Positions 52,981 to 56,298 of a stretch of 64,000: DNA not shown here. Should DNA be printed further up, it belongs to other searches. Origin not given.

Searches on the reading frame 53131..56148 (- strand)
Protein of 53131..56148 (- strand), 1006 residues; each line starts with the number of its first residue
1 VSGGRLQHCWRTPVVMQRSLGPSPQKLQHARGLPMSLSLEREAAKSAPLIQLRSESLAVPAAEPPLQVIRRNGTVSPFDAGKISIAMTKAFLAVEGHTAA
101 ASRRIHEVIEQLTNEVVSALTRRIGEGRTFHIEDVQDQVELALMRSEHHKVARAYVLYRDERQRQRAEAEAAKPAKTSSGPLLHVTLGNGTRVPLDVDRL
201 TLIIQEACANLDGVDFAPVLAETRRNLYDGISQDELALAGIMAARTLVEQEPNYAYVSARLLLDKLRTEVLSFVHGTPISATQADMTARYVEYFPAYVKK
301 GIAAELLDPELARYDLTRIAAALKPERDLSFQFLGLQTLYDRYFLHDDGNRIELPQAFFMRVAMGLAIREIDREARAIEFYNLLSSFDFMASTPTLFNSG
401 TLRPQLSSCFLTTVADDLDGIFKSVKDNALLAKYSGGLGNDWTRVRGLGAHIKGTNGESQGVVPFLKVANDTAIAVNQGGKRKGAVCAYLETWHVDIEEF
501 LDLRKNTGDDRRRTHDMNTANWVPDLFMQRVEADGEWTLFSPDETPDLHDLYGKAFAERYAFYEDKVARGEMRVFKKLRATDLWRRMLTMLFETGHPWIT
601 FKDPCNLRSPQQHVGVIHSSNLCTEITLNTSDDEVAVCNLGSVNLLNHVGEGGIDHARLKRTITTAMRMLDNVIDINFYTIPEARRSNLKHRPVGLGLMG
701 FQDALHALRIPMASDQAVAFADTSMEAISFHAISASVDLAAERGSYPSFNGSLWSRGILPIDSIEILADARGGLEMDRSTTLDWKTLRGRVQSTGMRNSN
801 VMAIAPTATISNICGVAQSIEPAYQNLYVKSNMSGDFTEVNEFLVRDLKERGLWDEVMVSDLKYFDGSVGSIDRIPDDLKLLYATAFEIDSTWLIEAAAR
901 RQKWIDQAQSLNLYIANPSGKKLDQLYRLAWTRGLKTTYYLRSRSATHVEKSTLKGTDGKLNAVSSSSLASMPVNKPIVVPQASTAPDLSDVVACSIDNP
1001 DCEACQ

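Call 5: search_protein_families(library=ncbifam, proteins=[window:53131-56148:-])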
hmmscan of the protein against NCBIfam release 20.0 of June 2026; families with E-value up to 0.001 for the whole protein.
window:53131-56148:- (1006 aa): 24 families
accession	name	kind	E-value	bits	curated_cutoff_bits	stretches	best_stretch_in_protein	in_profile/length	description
NF005544.0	PRK07207.1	equivalog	0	1728.5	965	1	56-1006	24-965/965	ribonucleoside-diphosphate reductase subunit alpha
NF009029.0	PRK12365.1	equivalog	0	1151.4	1350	1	66-1006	118-1046/1046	ribonucleoside-diphosphate reductase subunit alpha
NF005101.0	PRK06539.1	equivalog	5.4e-228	759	988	1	185-985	5-803/822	ribonucleoside-diphosphate reductase subunit alpha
TIGR02506.1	NrdE_NrdA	equivalog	3.2e-210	699.7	341.05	1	334-944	2-616/616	ribonucleoside-diphosphate reductase subunit alpha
NF006279.0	PRK08447.1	equivalog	3.9e-206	687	1082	3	184-632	3-435/789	ribonucleoside-diphosphate reductase subunit alpha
NF009028.0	PRK12364.1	equivalog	1.2e-150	503.2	1377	3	67-632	2-542/842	ribonucleoside-diphosphate reductase subunit alpha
NF006665.0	PRK09209.1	equivalog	8.1e-150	500.5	1057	2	189-831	16-665/761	ribonucleoside-diphosphate reductase subunit alpha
NF005483.0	PRK07088.1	equivalog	1.3e-139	466.6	1214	2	247-832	80-670/764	ribonucleoside-diphosphate reductase subunit alpha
NF006577.0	PRK09102.1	equivalog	7.9e-123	410.8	620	3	327-546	21-230/604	ribonucleoside-diphosphate reductase subunit alpha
TIGR02504.1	NrdJ_Z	equivalog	2.7e-115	386.2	399.95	1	338-945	4-602/606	adenosylcobalamin-dependent ribonucleoside-diphosphate reductase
NF006417.0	PRK08665.1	equivalog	1.2e-111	374.3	961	1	337-945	18-567/759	vitamin B12-dependent ribonucleotide reductase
NF005010.0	PRK06406.1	subfamily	1e-103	348.1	1125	4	570-756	383-565/771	vitamin B12-dependent ribonucleotide reductase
NF006578.0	PRK09103.1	equivalog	3.3e-84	283.3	813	1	183-840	5-655/761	class 1a ribonucleoside-diphosphate reductase subunit alpha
TIGR04170.1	RNR_1b_NrdE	exception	5.2e-81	272.9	750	2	312-827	64-593/698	class 1b ribonucleoside-diphosphate reductase subunit alpha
TIGR02510.1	NrdE-prime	equivalog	1.2e-70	238.6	602.25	3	791-948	386-546/560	ribonucleoside-diphosphate reductase subunit alpha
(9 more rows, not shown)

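Call 59: search_protein_families(library=pfam, proteins=[window:53131-56148:-])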
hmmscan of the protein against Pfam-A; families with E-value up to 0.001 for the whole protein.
window:53131-56148:- (1006 aa): 3 families
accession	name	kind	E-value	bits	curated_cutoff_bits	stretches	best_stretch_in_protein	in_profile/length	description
PF02867.20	Ribonuc_red_lgC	-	3.7e-191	636.7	23.9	1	407-941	1-523/523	Ribonucleotide reductase, barrel domain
PF03477.21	ATP-cone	-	4.7e-28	98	25.8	2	67-163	2-87/88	ATP cone domain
PF00317.26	Ribonuc_red_lgN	-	3.6e-25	88.3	28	1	330-402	2-75/77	Ribonucleotide reductase, all-alpha domain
